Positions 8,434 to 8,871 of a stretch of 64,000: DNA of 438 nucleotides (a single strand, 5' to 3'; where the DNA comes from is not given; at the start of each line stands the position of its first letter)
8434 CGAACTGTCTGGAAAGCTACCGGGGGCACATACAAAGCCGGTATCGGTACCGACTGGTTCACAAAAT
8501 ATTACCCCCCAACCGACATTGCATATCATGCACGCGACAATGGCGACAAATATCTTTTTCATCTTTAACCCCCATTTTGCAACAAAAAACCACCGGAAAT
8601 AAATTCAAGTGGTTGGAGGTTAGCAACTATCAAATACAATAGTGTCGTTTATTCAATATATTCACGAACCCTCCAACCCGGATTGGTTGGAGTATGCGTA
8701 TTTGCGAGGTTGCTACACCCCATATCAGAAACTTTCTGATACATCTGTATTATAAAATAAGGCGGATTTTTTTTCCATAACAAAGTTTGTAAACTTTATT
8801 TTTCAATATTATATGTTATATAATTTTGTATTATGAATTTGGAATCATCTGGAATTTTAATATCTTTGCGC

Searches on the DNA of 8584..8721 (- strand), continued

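Call 49: search_with_rna_model(model_id=R1, sources=[window, L005, L006, L007, L008, L009, L010, L012, L013, L014, L016, L017, L018, L019, L020, L021, L022, L023, L024, L025, L026, L027, L028, L029, L030, L031, L032, L033, L034, L036, L038, L039, L040, L042, L043, L044, L045, L046, L047, L048, L049, L050, L051, L052, L053, L054, L055, L056, L057, L059, L061, L062, L063, L064, L065, L066, L067, L068, L069, L071, L072, L073, L076, L077, L079, L080, L082, L083, L084, L085, L086, L087, L088, L089, L091, L092, L093, L094, L096, L098, L099, L100, L101, L102, L104, L105, L106, L107, L109, L110, L111, L112, L114, L116, L118, L119, L120, L122, L123, L124], max_evalue=0.000001, make_alignment=true)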
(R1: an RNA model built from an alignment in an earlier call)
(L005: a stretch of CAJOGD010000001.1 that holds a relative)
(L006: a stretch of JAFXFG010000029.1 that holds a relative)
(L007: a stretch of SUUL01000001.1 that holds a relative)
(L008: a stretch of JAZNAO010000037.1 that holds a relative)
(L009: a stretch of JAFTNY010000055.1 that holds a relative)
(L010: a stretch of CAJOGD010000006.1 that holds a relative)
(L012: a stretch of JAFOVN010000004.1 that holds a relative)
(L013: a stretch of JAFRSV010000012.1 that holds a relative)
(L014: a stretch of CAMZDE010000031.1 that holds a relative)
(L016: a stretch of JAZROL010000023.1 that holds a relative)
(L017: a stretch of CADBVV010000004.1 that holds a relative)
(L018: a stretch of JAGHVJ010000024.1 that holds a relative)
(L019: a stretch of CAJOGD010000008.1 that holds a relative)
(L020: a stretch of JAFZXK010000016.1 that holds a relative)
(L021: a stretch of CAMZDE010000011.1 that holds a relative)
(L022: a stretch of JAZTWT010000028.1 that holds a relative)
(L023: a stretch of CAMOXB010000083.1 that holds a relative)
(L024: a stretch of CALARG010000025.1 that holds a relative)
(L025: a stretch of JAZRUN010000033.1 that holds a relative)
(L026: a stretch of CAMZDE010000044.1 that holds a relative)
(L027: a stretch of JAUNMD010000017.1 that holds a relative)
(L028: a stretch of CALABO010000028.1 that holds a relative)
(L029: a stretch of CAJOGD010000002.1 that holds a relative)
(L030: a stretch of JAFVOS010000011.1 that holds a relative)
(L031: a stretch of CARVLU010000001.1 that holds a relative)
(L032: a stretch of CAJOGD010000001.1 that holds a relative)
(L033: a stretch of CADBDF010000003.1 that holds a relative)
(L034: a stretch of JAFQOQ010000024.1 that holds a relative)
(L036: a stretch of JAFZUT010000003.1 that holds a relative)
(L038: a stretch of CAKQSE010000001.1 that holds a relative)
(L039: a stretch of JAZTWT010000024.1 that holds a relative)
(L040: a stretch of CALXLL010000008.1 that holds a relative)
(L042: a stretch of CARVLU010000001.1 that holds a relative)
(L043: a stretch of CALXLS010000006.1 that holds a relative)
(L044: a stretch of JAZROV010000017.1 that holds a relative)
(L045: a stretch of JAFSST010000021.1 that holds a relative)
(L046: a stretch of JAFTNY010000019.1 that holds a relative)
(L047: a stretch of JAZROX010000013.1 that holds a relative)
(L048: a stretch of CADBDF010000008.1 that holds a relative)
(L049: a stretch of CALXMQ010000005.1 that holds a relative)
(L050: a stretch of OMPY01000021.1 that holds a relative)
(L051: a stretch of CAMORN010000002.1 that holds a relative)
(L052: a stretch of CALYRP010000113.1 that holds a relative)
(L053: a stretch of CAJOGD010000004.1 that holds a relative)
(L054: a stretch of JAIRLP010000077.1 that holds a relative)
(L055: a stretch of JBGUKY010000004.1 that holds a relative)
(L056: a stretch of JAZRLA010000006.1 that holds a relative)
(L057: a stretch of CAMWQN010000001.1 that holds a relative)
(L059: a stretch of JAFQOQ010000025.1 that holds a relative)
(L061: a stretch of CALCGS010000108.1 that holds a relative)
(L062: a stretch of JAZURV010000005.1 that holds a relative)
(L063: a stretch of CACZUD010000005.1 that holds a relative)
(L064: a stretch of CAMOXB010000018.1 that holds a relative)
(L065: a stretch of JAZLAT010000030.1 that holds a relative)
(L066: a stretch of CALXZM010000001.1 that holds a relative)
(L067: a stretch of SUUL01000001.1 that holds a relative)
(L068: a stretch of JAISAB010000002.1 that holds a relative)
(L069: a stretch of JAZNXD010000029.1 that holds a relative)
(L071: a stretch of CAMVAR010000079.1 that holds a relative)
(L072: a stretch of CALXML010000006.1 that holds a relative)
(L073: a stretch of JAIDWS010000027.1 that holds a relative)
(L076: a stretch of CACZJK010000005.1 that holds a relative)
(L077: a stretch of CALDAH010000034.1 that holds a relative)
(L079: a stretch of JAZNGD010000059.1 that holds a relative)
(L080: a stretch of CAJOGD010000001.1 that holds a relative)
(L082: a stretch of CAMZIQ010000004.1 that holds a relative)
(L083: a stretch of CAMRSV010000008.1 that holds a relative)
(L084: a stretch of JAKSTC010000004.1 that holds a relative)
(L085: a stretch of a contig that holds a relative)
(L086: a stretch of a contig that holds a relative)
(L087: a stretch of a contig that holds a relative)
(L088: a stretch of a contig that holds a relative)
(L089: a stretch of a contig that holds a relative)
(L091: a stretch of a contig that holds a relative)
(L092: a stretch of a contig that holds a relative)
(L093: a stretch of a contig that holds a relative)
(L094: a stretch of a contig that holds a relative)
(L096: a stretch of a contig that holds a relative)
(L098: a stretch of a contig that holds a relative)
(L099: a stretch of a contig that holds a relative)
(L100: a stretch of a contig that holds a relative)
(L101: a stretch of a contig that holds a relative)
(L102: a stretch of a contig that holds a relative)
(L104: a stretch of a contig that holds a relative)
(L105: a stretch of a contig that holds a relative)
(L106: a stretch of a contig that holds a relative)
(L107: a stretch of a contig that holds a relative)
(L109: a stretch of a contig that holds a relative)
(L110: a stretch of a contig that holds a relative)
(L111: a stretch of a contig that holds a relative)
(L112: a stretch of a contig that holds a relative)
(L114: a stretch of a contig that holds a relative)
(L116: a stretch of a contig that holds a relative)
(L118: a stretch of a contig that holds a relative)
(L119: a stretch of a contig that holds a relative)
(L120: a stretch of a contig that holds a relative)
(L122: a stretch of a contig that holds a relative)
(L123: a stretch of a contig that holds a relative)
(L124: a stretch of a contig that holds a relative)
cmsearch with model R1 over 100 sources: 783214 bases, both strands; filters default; matches with E-value up to 0.000001: 114.
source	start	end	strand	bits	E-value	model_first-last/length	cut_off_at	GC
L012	3824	3983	-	146.7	2.7e-36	1-152/152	no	0.46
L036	316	474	+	146.3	3.3e-36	1-152/152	no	0.44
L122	1601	1752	+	144.9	8.1e-36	1-152/152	no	0.43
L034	935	1092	+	143.9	1.4e-35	1-152/152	no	0.42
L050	6350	6506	-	142.6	3.3e-35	1-152/152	no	0.48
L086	7087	7242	-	142.5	3.5e-35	1-152/152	no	0.45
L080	1798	1953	-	142.4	3.7e-35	1-152/152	no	0.44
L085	3611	3761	+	142.1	4.3e-35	1-152/152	no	0.4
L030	5447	5603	-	140.1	1.5e-34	1-152/152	no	0.41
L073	4090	4245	+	137.7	6.6e-34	1-152/152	no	0.48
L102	4827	4976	+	136.8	1.1e-33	1-152/152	no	0.4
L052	2240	2390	-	135.4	2.6e-33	1-152/152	no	0.46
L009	1106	1261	-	134.8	3.9e-33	1-152/152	no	0.47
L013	5505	5664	+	134.6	4.4e-33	1-152/152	no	0.44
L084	1539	1695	+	134.5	4.6e-33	1-152/152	no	0.41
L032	2805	2963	-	134.2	5.7e-33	1-152/152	no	0.47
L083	5565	5716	-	133.8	7.3e-33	1-152/152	no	0.38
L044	422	580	+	132.5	1.6e-32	1-152/152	no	0.45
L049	2095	2243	-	132.4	1.7e-32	1-152/152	no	0.42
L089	5309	5465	+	131.8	2.4e-32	1-152/152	no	0.44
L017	4179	4330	+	131.7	2.6e-32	1-152/152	no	0.43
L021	347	500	+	130.5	5.6e-32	1-152/152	no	0.43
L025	220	386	-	129.7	8.9e-32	1-152/152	no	0.41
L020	2315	2472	+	129.6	9.4e-32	1-152/152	no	0.45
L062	43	195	-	129.5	9.9e-32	1-152/152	no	0.42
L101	6096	6257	+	129.2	1.2e-31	1-152/152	no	0.4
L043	6581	6734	+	129.1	1.3e-31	1-152/152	no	0.4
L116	6224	6379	-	128.9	1.4e-31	1-152/152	no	0.41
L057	6472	6645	-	128.1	2.3e-31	1-152/152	no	0.38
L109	7550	7706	+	127.9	2.7e-31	1-152/152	no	0.41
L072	4916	5063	-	127.8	2.9e-31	1-152/152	no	0.42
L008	6707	6859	+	127.5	3.3e-31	1-152/152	no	0.42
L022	105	260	-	126.5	6.4e-31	1-152/152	no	0.44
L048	5828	5985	+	126.5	6.4e-31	1-152/152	no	0.44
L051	3027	3188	+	126.1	8.2e-31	1-152/152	no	0.4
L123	815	973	-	125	1.6e-30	1-152/152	no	0.41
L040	5535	5688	+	124.5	2.2e-30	1-152/152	no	0.43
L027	1727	1881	+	123.8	3.3e-30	1-152/152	no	0.46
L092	1121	1281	-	123.8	3.4e-30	1-152/152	no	0.4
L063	1617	1768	-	123.7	3.4e-30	1-152/152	no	0.41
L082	1009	1168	+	123.5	3.9e-30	1-152/152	no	0.44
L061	2220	2374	-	122.9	5.6e-30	1-152/152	no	0.36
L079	4578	4732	+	122.9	5.9e-30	1-152/152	no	0.43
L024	6710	6866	+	122.8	6.1e-30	1-152/152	no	0.45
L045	2407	2560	-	122.2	8.6e-30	1-152/152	no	0.44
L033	495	668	+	122.1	9.2e-30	1-152/152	no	0.4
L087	1594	1772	-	121.7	1.2e-29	1-152/152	no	0.44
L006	3822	3975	+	120.9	1.9e-29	1-152/152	no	0.47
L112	5173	5325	-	120.9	2e-29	1-152/152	no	0.42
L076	108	268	-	120.8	2.1e-29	1-152/152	no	0.4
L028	2403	2565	-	120.1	3.3e-29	1-152/152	no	0.42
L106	1288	1447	-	119.9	3.7e-29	1-152/152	no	0.39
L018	1458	1621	-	119.7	4.1e-29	1-152/152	no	0.42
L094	5686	5849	+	119.6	4.3e-29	1-152/152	no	0.46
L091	6692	6844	-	119.5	4.6e-29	1-152/152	no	0.45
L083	5776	5934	-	119.2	5.6e-29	1-152/152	no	0.42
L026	2434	2585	+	119.2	5.6e-29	1-152/152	no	0.43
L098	1626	1789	-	119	6.3e-29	1-152/152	no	0.41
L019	2371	2545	-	118.5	8.5e-29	1-152/152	no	0.43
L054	5138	5290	-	118.2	1e-28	1-152/152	no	0.42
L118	954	1118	+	117.9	1.2e-28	1-152/152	no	0.46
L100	322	478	-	117.9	1.2e-28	1-152/152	no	0.41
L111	416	568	+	117.6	1.5e-28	1-152/152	no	0.44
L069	170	325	-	117.6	1.5e-28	1-152/152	no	0.44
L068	459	616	-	117.5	1.6e-28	1-152/152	no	0.43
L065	6600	6755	-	116.6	2.7e-28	1-152/152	no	0.49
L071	1982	2149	+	116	3.9e-28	1-152/152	no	0.42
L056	5930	6105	-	115.8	4.5e-28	1-152/152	no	0.43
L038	7609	7756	-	115.4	5.9e-28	1-152/152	no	0.43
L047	2768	2928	-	115.3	6e-28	1-152/152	no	0.45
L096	2297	2457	-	115.3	6.2e-28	1-152/152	no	0.45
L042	2545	2690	+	113.1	2.4e-27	1-152/152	no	0.45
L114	7223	7384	+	112.8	2.8e-27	1-152/152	no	0.38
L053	4428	4599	+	112.6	3.2e-27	1-152/152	no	0.44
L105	702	860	+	112.2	4e-27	1-152/152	no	0.4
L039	5412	5566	+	112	4.6e-27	1-152/152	no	0.41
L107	4828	4984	-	111.9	4.8e-27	1-152/152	no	0.48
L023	5756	5906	-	111.1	7.9e-27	1-152/152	no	0.44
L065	1293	1460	-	110.7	1e-26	1-152/152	no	0.45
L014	2808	2979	-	110.3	1.3e-26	1-152/152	no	0.4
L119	272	446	+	110.2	1.3e-26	1-152/152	no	0.43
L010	470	638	-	110.2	1.4e-26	1-152/152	no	0.44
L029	7719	7894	-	110.1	1.5e-26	1-152/152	no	0.47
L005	1828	1999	-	109.7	1.9e-26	1-152/152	no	0.47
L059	559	725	-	109.4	2.3e-26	1-152/152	no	0.42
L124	1641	1807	+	108.2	4.7e-26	1-152/152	no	0.47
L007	530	692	+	107.9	5.5e-26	1-152/152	no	0.42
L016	6546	6713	-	107.6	7e-26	1-152/152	no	0.43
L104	2033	2181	-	107.5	7.4e-26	1-152/152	no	0.4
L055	4113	4280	-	107.3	8.4e-26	1-152/152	no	0.44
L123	4302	4454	-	106.5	1.4e-25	1-152/152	no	0.37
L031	5818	5970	-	106.2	1.6e-25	1-152/152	no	0.48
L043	3370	3524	-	106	1.8e-25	1-152/152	no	0.36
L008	334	481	-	105.3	2.9e-25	1-152/152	no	0.41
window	8584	8721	-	104.9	3.5e-25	1-152/152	no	0.41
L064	7357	7507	+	104.8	3.7e-25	1-152/152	no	0.4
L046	1969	2131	-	104.7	4e-25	1-152/152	no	0.39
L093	4105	4235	+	101.6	2.7e-24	1-152/152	no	0.44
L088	3975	4119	-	100.9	4e-24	1-152/152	no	0.41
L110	6027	6189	-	100.9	4.2e-24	1-152/152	no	0.45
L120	270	426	+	100.8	4.4e-24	1-152/152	no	0.48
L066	4731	4882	-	97.2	4e-23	1-152/152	no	0.42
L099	2594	2741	-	94.2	2.5e-22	1-152/152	no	0.37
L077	2372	2537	-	91.4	1.4e-21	1-152/152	no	0.33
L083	5982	6130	-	89.5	4.5e-21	1-152/152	no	0.31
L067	7012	7159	-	89.4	4.7e-21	1-152/152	no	0.47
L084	7615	7808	-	85.6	5.1e-20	1-152/152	no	0.39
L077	2844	3004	-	80.9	8.8e-19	1-152/152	no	0.4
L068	914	1093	+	80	1.5e-18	1-152/152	no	0.49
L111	7903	8000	-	71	3.8e-16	54-152/152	5'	0.41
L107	2256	2409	-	42.5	1.5e-08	1-152/152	no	0.45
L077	2623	2771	-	41.2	3.4e-08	1-152/152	no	0.31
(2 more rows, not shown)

Alignment A4: 114 matches aligned to the model, 275 columns, each read 5' to 3' on its own strand. Consensus structure (alignment columns), stored with it:
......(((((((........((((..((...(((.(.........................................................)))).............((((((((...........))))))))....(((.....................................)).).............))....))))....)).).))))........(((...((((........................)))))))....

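Call 56: search_with_rna_model(model_id=R1, sources=[L125, L126, L127, L128, L129, L130, L131, L132, L133, L134, L135, L136, L137, L138, L139, L140, L141, L142, L143, L144, L145, L146, L147, L148, L149, L150, L151, L152, L153, L154, L155, L156, L157, L158, L159, L160, L161, L162, L163, L164, L165, L166, L167, L168, L169, L170, L171, L172, L173, L174, L175, L176, L177, L178, L179, L180, L181, L182, L183, L184, L185, L186, L187, L188, L189, L190, L191, L192, L193, L194, L195, L196, L197, L198, L199, L200, L201, L202, L203, L204, L205, L206, L207, L208, L209, L210, L211, L212, L213, L214, L215, L216, L217, L218, L219, L220, L221, L222, L223, L224], max_evalue=0.0001, make_alignment=true)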
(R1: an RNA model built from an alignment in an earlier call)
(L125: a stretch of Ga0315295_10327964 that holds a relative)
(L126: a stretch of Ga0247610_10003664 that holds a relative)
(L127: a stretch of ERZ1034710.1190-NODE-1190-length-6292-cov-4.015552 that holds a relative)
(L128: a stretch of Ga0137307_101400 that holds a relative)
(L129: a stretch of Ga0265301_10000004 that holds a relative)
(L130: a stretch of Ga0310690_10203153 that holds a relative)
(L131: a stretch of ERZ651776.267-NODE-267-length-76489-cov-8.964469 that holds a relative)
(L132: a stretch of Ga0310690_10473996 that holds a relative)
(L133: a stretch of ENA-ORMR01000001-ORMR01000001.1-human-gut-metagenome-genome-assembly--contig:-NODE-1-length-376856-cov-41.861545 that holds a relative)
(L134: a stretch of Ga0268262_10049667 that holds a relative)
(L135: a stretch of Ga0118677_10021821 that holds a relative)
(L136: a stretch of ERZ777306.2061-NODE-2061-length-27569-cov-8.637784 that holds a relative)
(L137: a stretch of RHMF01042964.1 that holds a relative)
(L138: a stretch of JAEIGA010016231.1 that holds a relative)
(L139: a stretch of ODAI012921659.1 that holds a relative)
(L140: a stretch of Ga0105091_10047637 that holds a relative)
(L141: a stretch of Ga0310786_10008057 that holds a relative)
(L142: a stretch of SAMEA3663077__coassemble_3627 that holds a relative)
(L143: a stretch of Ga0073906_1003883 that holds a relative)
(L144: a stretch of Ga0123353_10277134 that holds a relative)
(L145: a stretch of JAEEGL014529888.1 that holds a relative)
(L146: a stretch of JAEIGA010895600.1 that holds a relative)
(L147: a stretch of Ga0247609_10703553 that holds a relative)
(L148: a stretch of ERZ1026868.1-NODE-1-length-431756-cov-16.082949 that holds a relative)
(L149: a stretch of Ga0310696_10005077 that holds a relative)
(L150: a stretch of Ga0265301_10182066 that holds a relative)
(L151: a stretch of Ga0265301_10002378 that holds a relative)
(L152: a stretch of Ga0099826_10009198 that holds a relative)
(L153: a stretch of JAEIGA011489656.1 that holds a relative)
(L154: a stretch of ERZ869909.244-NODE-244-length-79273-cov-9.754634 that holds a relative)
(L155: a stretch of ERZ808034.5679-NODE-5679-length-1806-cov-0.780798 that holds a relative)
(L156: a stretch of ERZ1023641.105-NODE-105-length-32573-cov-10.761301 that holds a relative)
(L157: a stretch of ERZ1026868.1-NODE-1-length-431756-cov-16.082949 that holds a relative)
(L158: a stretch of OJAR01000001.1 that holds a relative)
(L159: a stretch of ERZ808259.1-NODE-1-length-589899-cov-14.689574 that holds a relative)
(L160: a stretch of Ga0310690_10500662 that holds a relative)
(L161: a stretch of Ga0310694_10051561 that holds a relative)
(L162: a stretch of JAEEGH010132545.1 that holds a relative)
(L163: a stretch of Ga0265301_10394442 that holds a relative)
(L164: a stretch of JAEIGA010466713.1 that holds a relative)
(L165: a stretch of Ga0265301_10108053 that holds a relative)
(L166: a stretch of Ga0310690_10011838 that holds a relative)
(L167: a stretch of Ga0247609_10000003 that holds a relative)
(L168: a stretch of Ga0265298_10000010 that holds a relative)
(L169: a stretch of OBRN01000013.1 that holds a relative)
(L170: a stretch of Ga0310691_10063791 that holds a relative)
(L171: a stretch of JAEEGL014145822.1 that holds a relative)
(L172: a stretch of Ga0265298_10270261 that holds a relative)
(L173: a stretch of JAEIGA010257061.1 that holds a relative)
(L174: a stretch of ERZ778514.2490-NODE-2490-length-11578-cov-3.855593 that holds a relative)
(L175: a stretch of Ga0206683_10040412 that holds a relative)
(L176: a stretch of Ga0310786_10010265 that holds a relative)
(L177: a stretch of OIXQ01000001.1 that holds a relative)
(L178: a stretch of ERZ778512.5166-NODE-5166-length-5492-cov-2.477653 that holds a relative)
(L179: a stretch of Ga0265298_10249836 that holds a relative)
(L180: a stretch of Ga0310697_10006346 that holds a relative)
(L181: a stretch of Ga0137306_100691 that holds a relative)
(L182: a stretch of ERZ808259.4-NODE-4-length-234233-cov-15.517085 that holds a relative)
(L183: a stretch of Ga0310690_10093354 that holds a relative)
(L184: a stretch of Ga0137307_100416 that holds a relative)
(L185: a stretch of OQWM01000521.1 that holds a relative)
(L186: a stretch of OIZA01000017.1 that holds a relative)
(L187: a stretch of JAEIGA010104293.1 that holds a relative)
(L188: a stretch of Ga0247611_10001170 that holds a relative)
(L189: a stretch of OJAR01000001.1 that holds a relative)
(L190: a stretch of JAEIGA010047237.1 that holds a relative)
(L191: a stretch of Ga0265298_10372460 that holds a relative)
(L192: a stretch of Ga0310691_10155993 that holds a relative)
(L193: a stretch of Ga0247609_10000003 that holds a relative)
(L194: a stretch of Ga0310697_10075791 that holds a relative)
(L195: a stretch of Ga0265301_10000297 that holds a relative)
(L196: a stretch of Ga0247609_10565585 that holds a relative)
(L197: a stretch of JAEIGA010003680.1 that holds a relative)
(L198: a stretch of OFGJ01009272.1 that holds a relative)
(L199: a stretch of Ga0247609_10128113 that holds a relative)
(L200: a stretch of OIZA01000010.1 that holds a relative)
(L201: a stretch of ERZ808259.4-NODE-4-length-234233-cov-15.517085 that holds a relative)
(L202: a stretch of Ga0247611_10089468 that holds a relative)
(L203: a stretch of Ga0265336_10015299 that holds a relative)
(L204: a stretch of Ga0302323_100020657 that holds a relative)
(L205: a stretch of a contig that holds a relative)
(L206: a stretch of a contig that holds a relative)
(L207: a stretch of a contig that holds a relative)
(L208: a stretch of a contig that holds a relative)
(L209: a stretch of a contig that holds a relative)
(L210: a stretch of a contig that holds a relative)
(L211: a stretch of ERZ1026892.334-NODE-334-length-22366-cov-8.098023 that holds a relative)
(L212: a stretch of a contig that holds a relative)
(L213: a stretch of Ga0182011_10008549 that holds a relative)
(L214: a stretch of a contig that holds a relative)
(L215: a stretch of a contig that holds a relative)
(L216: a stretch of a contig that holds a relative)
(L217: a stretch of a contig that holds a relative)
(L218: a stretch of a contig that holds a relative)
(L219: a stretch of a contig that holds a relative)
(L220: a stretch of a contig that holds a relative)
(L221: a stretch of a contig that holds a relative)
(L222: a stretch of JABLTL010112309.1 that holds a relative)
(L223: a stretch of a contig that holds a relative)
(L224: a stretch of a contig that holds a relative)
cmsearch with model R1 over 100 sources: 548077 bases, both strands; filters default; matches with E-value up to 0.0001: 92.
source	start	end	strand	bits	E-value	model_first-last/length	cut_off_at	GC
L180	2279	2434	+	146.9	1.6e-36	1-152/152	no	0.44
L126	4771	4929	+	146.3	2.4e-36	1-152/152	no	0.42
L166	730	889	-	145.5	3.8e-36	1-152/152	no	0.44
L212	261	416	+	142.8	2e-35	1-152/152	no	0.47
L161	1969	2125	+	141.5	4.5e-35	1-152/152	no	0.48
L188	4082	4238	-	141.5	4.5e-35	1-152/152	no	0.48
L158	4118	4272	-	140.8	6.8e-35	1-152/152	no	0.44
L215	6549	6703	+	140.8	6.8e-35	1-152/152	no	0.44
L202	2013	2168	-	140.4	8.5e-35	1-152/152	no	0.49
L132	343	500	+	140.4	8.8e-35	1-152/152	no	0.49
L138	4693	4850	-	140.1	1e-34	1-152/152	no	0.42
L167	3182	3336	+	139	2.1e-34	1-152/152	no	0.47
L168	939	1094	+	139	2.1e-34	1-152/152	no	0.44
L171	513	669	-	138.3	3.2e-34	1-152/152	no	0.49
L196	654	815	+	138.2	3.3e-34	1-152/152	no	0.44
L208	2107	2254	+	137.2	6.3e-34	1-152/152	no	0.41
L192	881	1040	+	137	7e-34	1-152/152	no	0.41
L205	144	305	-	136.9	7.4e-34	1-152/152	no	0.47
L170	2719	2872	+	136.7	8.4e-34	1-152/152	no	0.42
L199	1094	1248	-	135.3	2e-33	1-152/152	no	0.48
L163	374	526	+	135.2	2.1e-33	1-152/152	no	0.43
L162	1285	1447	-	135.2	2.2e-33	1-152/152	no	0.46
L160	203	358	+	135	2.4e-33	1-152/152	no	0.46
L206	2658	2813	+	135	2.4e-33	1-152/152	no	0.46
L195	13321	13471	+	134.9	2.5e-33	1-152/152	no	0.4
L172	1060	1210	-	133.7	5.3e-33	1-152/152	no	0.44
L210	7314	7466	+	132.8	9e-33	1-152/152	no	0.44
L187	671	825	-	132.7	9.8e-33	1-152/152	no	0.44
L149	202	353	-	130.4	4.1e-32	1-152/152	no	0.39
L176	7698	7849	-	130.4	4.1e-32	1-152/152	no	0.39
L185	8668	8819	-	129.6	6.5e-32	1-152/152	no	0.42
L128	3476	3631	+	128.6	1.2e-31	1-152/152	no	0.47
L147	420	576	-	128.3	1.5e-31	1-152/152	no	0.41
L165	661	819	+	128.2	1.6e-31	1-152/152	no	0.46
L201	8710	8862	+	128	1.7e-31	1-152/152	no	0.43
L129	3039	3212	+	127.6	2.3e-31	1-152/152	no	0.39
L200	1070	1224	+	127.1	3.1e-31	1-152/152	no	0.41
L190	5348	5503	-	126.7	3.9e-31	1-152/152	no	0.42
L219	480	634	-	126.3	5e-31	1-152/152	no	0.43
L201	8955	9106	+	126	5.8e-31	1-152/152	no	0.44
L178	1163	1313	+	125.9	6.2e-31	1-152/152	no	0.46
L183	2004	2162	-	125.7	7.3e-31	1-152/152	no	0.47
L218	656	816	+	123.9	2.2e-30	1-152/152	no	0.39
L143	809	961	+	123.6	2.6e-30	1-152/152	no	0.44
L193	2448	2618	+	123.6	2.7e-30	1-152/152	no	0.43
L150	85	247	+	123.5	2.7e-30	1-152/152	no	0.42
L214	304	454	-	122.4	5.3e-30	1-152/152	no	0.45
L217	8355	8512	+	121.4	9.9e-30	1-152/152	no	0.42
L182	263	419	-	119.9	2.6e-29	1-152/152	no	0.5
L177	1529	1674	-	119.8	2.6e-29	1-152/152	no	0.42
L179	13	161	-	118.9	4.6e-29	1-152/152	no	0.47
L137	2168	2320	+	118.6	5.7e-29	1-152/152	no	0.45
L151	300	453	-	117.8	9.1e-29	1-152/152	no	0.39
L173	1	142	+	117.1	1.4e-28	13-152/152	5'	0.46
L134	1403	1549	+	115.9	2.9e-28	1-152/152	no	0.41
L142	2214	2369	-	115.8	3.1e-28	1-152/152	no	0.38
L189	6231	6381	-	115.2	4.6e-28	1-152/152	no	0.46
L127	2573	2735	+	114.4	7.5e-28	1-152/152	no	0.39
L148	5031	5194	+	111.1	5.7e-27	1-152/152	no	0.39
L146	946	1093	+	110.5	7.9e-27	1-152/152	no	0.39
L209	1955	2109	+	110.3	9.1e-27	1-152/152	no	0.43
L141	4671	4836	-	108.8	2.3e-26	1-152/152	no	0.42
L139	324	478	-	107.8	4.3e-26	1-152/152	no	0.38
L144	283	425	-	105.5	1.7e-25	1-152/152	no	0.41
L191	741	881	+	100.5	3.6e-24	1-152/152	no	0.44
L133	8639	8768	-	100.3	4.2e-24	1-152/152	no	0.42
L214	8442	8589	+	97.3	2.6e-23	1-152/152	no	0.43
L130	539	679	-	95.8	6.5e-23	1-152/152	no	0.45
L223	1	119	-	94.1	1.8e-22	1-115/152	3'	0.45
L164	1766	1954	+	93.4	2.9e-22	1-152/152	no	0.43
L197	7120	7298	+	92.7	4.5e-22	1-152/152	no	0.45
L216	2617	2760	+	92.1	6.6e-22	1-152/152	no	0.46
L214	8186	8332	+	91.4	9.8e-22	1-152/152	no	0.46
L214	12727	12858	-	89.5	3.2e-21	1-152/152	no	0.42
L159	6669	6852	+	87.8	8.7e-21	1-152/152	no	0.43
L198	484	663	-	86.1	2.6e-20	1-152/152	no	0.43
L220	204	387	-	85.9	2.9e-20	1-152/152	no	0.43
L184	157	345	+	85.3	4.1e-20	1-152/152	no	0.47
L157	6444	6627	+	84.8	5.5e-20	1-152/152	no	0.44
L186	8058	8241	+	84.8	5.5e-20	1-152/152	no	0.44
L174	5057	5238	+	83.5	1.3e-19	1-152/152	no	0.47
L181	9795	9976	-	83.5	1.3e-19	1-152/152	no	0.47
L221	3855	4038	+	83.4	1.3e-19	1-152/152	no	0.46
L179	1016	1169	-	82.6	2.1e-19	1-152/152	no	0.43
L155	1357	1550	-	81.1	5.5e-19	1-152/152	no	0.42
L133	4244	4372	+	80.2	9.6e-19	1-152/152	no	0.47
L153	975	1066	-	78.8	2.2e-18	63-152/152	5'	0.38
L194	3104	3197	-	76.8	7.7e-18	57-152/152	5'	0.38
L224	1836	1963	-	73.8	4.9e-17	1-152/152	no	0.41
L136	1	176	+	71.1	2.6e-16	7-152/152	5'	0.46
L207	1182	1314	+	70.8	3e-16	1-152/152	no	0.45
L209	1628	1774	-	36.7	3.6e-07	1-152/152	no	0.48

Alignment A5: 92 matches aligned to the model, 299 columns, each read 5' to 3' on its own strand. Consensus structure (alignment columns), stored with it:
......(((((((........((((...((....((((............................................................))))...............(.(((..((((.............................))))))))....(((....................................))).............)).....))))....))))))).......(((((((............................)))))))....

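Call 61: search_rna_families(sources=[L012, L036, L122, L034, L050, L086, L080, L085, L030, L073, L084, L068, L083, L077, L019], threshold=gathering)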
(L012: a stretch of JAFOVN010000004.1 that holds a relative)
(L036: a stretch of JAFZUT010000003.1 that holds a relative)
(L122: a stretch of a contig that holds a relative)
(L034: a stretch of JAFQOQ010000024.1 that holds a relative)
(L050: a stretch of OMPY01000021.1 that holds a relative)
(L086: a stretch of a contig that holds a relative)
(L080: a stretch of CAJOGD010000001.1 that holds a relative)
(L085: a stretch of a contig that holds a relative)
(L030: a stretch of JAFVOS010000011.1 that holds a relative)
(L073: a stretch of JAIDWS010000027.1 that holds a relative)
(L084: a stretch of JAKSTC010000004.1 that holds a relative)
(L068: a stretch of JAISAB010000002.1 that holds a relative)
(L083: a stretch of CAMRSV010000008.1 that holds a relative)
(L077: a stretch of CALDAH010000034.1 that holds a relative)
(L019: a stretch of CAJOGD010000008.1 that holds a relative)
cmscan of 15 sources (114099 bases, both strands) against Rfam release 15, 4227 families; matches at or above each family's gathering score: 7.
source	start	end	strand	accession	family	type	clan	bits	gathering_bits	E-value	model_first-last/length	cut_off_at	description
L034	201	315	+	RF00001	5S_rRNA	Gene; rRNA;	CL00113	75.2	38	7.6e-14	1-120/120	no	5S ribosomal RNA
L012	2859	2931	+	RF00005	tRNA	Gene; tRNA;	CL00001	74.2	29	3.8e-14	1-71/71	no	tRNA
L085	5754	5827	-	RF00005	tRNA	Gene; tRNA;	CL00001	70.6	29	3.8e-13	1-71/71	no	tRNA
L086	7516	7588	-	RF00005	tRNA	Gene; tRNA;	CL00001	67.5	29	2.7e-12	1-71/71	no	tRNA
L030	2314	2385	+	RF00005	tRNA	Gene; tRNA;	CL00001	66.3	29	5.6e-12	1-71/71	no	tRNA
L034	1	108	+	RF02541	LSU_rRNA_bacteria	Gene; rRNA;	CL00112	65.9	50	6e-17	2818-2925/2925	5'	Bacterial large subunit ribosomal RNA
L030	6912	6982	+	RF00005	tRNA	Gene; tRNA;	CL00001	63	29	4.8e-11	1-71/71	no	tRNA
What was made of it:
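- On Any Rfam 15 family (4227 models): Fifteen homologous loci give only tRNA and rRNA (call 61).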
